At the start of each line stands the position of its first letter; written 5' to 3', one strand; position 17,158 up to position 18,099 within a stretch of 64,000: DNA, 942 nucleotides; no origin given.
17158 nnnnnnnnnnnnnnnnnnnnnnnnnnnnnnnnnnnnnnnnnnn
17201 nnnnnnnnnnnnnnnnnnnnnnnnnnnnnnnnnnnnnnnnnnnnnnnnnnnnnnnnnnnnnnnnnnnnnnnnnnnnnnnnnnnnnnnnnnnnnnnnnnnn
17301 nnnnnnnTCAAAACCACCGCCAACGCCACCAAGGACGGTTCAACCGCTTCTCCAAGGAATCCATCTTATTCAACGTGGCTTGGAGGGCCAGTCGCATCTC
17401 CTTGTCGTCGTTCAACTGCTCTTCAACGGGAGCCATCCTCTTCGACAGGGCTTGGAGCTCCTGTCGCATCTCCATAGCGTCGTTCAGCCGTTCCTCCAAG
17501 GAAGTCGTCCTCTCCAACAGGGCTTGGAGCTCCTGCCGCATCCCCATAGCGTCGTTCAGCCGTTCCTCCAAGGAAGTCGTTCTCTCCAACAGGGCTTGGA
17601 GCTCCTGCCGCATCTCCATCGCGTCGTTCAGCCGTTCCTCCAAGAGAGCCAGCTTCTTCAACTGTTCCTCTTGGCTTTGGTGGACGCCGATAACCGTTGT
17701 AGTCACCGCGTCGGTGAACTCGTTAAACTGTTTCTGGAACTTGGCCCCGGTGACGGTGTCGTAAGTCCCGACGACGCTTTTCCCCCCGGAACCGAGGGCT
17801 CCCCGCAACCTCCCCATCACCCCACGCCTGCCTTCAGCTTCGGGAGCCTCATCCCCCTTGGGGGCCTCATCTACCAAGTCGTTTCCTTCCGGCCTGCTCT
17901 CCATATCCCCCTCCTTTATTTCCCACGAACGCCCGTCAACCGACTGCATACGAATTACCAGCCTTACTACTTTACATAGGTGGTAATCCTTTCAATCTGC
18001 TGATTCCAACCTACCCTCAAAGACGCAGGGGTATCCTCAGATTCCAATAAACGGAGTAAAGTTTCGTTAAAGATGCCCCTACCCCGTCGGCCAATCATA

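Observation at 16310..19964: Four-gene same-strand locus: Dam-class MTase, putative REase, tandem-repeat coiled-coil protein and Mrr-like nuclease-fold protein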

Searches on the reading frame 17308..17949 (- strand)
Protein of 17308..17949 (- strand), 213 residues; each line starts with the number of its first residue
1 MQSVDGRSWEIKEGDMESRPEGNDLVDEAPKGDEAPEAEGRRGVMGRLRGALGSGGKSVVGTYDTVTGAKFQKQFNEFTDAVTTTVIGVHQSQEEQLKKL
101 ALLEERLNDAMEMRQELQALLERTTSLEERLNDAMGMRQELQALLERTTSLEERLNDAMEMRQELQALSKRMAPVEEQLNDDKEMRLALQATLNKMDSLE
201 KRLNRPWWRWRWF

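Call 3: search_protein_families(library=pfam, proteins=[window:17308-17949:-], max_evalue=1)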
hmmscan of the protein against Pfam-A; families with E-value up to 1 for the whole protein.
window:17308-17949:- (213 aa): 20 families
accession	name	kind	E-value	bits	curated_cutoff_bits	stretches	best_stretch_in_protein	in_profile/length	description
PF21698.3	Spo16_C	-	0.0014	18.7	27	0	115-133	24-42/43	Spo16 protein, C-terminal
PF20072.4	DUF6468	-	0.0027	18.2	26.9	2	76-125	16-62/76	Domain of unknown function (DUF6468)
PF05859.17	Mis12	-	0.0027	17.9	25.7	1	91-187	112-210/231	Mis12 protein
PF11898.13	DUF3418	-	0.0033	16.6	25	1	67-202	419-535/582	Domain of unknown function (DUF3418)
PF10267.14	Tmemb_cc2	-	0.0039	16.9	32.8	2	70-131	234-296/397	Predicted transmembrane and coiled-coil 2 protein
PF12510.13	Smoothelin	-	0.0052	17.1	23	2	139-154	21-36/50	Smoothelin cytoskeleton protein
PF02601.20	Exonuc_VII_L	-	0.02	14.8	35.9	1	71-201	145-264/315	Exonuclease VII, large subunit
PF05531.17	NPV_P10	-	0.054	14.4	29.8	1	139-182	18-61/75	Nucleopolyhedrovirus P10 protein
PF04632.18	FUSC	-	0.085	11.9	30.9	1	74-198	161-292/660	Fusaric acid resistance protein family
PF10167.14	BORCS8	-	0.1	13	25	1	107-171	41-105/112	BLOC-1-related complex sub-unit 8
PF07426.16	Dynactin_p22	-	0.1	12.9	25.2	1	117-191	2-78/168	Dynactin subunit p22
PF22709.1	Mu_Gam-Sipho_Gp157-TOTE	-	0.12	12.7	27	1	153-181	3-31/63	Mu Gam/Sipho_Gp157-like domain of the TOTE conflict systems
PF00709.27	Adenylsucc_synt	-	0.15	11.2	27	1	78-166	119-206/416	Adenylosuccinate synthetase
PF21342.2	SoxA-TsdA_cyt-c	-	0.2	12.1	27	0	146-172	43-69/88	SoxA/TsdA, cytochrome c domain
PF04791.21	LMBR1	-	0.32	10.3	31.9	1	90-204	193-320/510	LMBR1-like membrane protein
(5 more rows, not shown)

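Call 4: search_protein_families(library=padloc, proteins=[window:17308-17949:-], max_evalue=1)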
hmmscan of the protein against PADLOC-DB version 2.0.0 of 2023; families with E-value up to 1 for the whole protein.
window:17308-17949:- (213 aa): 24 families
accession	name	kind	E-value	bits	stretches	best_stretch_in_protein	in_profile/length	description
PDLC00006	DruC1|DruC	-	2.5e-05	21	1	73-204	192-324/626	Unknown function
PDLC00579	JetC3|JetC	-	0.00098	15.1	1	103-205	800-902/1453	DUF3584 domain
PDLC03865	LmuB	-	0.0025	14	1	90-199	282-431/1007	-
PDLC03859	LmuB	-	0.0033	14.7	1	94-197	349-476/611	-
PDLC00166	HamA1|HamA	-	0.0049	14.5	1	73-132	143-204/282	DUF1837 domain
PDLC00582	JetC3|JetC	-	0.0052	12.6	1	77-195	905-1017/1472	DUF3584 domain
PDLC03868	LmuB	-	0.0059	12.9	1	79-196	361-478/1035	-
PDLC00581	JetC3|JetC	-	0.0073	12.1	1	91-205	796-911/1473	DUF3584 domain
PDLC00580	JetC3|JetC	-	0.015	11.6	1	78-198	268-389/1068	DUF3584 domain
PDLC02714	PbeC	-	0.016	12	1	62-203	350-486/651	PbeC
PDLC00195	HamA2|HamA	-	0.017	12.6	1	73-179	142-248/283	DUF1837 domain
PDLC00171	HamA1|HamA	-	0.018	12.4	1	73-128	147-206/286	DUF1837 domain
PDLC03862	LmuB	-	0.018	11.4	1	74-195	378-497/643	-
PDLC02730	PbeC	-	0.039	10.7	1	70-190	366-483/651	PbeC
PDLC04774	PDC-M68B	-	0.057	10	1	113-199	339-421/581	-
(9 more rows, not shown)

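Call 5: search_protein_families(library=ncbifam, proteins=[window:17308-17949:-], max_evalue=1)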
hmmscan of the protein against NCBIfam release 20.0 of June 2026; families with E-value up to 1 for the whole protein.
window:17308-17949:- (213 aa): 22 families
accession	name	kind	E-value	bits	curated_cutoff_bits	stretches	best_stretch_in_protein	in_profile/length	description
NF049919.1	DesA_ISL3_tail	domain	5.6e-05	23.6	30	2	90-131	51-92/122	DesA/ISL3 alpha bundle tail domain-containing protein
NF045487.1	ASRP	equivalog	0.00077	18.2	300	1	99-203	346-455/593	archaea-specific SMC-related protein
NF003034.1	PRK03918.1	equivalog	0.0014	16.7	700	1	86-201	261-376/878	DNA double-strand break repair ATPase Rad50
NF002572.0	PRK02224.1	equivalog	0.0016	16.8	1087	1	89-197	580-687/888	DNA double-strand break repair ATPase Rad50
NF047515.1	SpiroCoCo_C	equivalog_domain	0.0094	15.1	125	1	74-198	56-180/313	SpiroCoCo family coiled-coil protein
NF041751.2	sbcc_Staph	equivalog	0.016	13.1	920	1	69-196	386-515/1007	exonuclease subunit SbcC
NF041034.1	Rad50_Sulf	equivalog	0.023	12.6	1000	1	89-199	529-637/872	DNA double-strand break repair ATPase Rad50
NF041120.1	RqcH_arch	equivalog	0.026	13.3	400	1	72-183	252-366/645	ribosome rescue protein RqcH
NF049918.1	DesA_fam_desat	equivalog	0.032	13.4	400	1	73-133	297-357/385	DesA family fatty acid desaturase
TIGR02169.1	SMC_prok_A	equivalog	0.034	11.8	729.4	1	81-197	292-406/1165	chromosome segregation protein SMC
TIGR00464.1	gltX_bact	equivalog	0.042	12.7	289.95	1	73-170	322-421/470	glutamate--tRNA ligase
NF041035.1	Rad50_Halo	equivalog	0.043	12.1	1000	1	83-191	526-681/883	DNA double-strand break repair ATPase Rad50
NF045780.1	TrlF_fam_ATP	equivalog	0.047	12.4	350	1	91-193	614-721/944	TrlF family AAA-like ATPase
NF002244.0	PRK01156.1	equivalog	0.072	11.1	847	1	102-203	591-690/895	DNA double-strand break repair ATPase Rad50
NF008070.2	PRK10807.1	equivalog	0.084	11.5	525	1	69-183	412-523/542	intermembrane transport protein PqiB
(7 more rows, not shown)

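Call 8: search_protein_families(library=phrogs, proteins=[window:17308-17949:-], max_evalue=0.1)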
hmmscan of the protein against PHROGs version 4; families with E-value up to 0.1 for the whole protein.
window:17308-17949:- (213 aa): 5 families
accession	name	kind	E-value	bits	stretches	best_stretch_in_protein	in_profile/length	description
phrog_788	-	tail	0.0015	19.4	1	72-185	148-260/297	tail protein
phrog_3956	-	unknown function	0.017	15.2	1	117-195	269-347/585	-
phrog_34792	-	unknown function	0.03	15.1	0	145-161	4-21/40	-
phrog_1863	-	unknown function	0.039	14.9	0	83-134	15-84/97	-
phrog_77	-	DNA, RNA and nucleotide metabolism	0.044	13.2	1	88-199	634-751/967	SbcC-like subunit of palindrome specific endonuclease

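Call 58: search_protein_families(library=padloc, alignment_id=A7, max_evalue=0.01)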
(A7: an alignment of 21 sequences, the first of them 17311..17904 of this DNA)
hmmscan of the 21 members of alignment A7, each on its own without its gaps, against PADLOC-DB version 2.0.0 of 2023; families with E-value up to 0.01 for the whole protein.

A. member 1, window:17311-17904:- (198 aa): 8 families
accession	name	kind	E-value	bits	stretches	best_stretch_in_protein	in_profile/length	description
PDLC00006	DruC1|DruC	-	2e-05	21.3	1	58-189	192-324/626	Unknown function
PDLC00579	JetC3|JetC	-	0.00081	15.4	1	88-190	800-902/1453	DUF3584 domain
PDLC03859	LmuB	-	0.0019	15.4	1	79-183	349-477/611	-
PDLC03865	LmuB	-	0.0021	14.3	1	75-184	282-431/1007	-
PDLC00166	HamA1|HamA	-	0.0039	14.9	0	58-117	143-204/282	DUF1837 domain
PDLC00582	JetC3|JetC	-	0.0043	12.9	1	62-180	905-1017/1472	DUF3584 domain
PDLC03868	LmuB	-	0.0049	13.2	1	64-182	361-479/1035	-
PDLC00581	JetC3|JetC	-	0.006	12.4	1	76-190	796-911/1473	DUF3584 domain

B. families by the number of members that match (of 21 scanned): 53 families (the first 25 are shown)
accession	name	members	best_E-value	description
PDLC00006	DruC1|DruC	6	4e-06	Unknown function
PDLC03865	LmuB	5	0.00017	-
PDLC00551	JetC2|JetC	4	7.5e-06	DUF3584 domain; MukB-like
PDLC00580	JetC3|JetC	4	3.6e-05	DUF3584 domain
PDLC00581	JetC3|JetC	4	0.0005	DUF3584 domain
PDLC03859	LmuB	3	1.6e-07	-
PDLC03863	LmuB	3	8.5e-05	-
PDLC03868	LmuB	3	0.00026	-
PDLC00507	JetC1|JetC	3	0.00029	DUF3584 domain; MukB-like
PDLC00512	JetC1|JetC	3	0.00043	DUF3584 domain; MukB-like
PDLC00503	JetC1|JetC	3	0.0013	DUF3584 domain; MukB-like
PDLC03843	LeoC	3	0.0014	-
PDLC02714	PbeC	3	0.0026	PbeC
PDLC00582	JetC3|JetC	3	0.0043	DUF3584 domain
PDLC02668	DndD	2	2.4e-06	DndD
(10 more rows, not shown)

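Call 75: search_protein_families(library=pfam, alignment_id=A7, max_evalue=0.01)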
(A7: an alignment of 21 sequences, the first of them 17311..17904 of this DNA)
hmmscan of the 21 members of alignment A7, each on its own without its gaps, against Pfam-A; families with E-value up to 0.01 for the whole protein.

A. member 1, window:17311-17904:- (198 aa): 6 families
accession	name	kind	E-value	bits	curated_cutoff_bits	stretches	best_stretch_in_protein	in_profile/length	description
PF21698.3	Spo16_C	-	0.0013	18.8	27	0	100-118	24-42/43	Spo16 protein, C-terminal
PF20072.4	DUF6468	-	0.002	18.7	26.9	0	60-110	15-62/76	Domain of unknown function (DUF6468)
PF10267.14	Tmemb_cc2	-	0.0024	17.6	32.8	0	55-116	234-296/397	Predicted transmembrane and coiled-coil 2 protein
PF11898.13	DUF3418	-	0.0027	16.9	25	1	52-187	419-535/582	Domain of unknown function (DUF3418)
PF05859.17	Mis12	-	0.0032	17.7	25.7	1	76-173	112-211/231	Mis12 protein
PF12510.13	Smoothelin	-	0.0041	17.4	23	0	124-139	21-36/50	Smoothelin cytoskeleton protein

B. families by the number of members that match (of 21 scanned): 70 families (the first 25 are shown)
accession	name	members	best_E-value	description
PF04108.17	ATG17_like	3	0.00052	Autophagy protein ATG17-like domain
PF08614.16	ATG16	2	0.00015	Autophagy protein 16 (ATG16)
PF06160.17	EzrA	2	0.00017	Septation ring formation regulator, EzrA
PF06009.19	Laminin_II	2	0.0008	Laminin Domain II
PF04513.17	Baculo_PEP_C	2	0.00091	Baculovirus polyhedron envelope protein, PEP, C terminus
PF07889.17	DUF1664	2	0.002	Protein of unknown function (DUF1664)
PF13851.11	GAS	1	6.4e-06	Growth-arrest specific micro-tubule binding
PF05478.16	Prominin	1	1.2e-05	Prominin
PF00957.27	Synaptobrevin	1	0.00013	Synaptobrevin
PF15905.10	HMMR_N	1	0.00015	Hyaluronan mediated motility receptor N-terminal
PF12329.13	TMF_DNA_bd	1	0.00024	TATA element modulatory factor 1 DNA binding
PF06013.18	WXG100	1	0.00031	Proteins of 100 residues with WXG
PF00261.25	Tropomyosin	1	0.0004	Tropomyosin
PF20849.2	TelK_muzzle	1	0.00044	Protelomerase, muzzle domain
PF11887.13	Mce4_CUP1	1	0.00064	Cholesterol uptake porter CUP1 of Mce4, putative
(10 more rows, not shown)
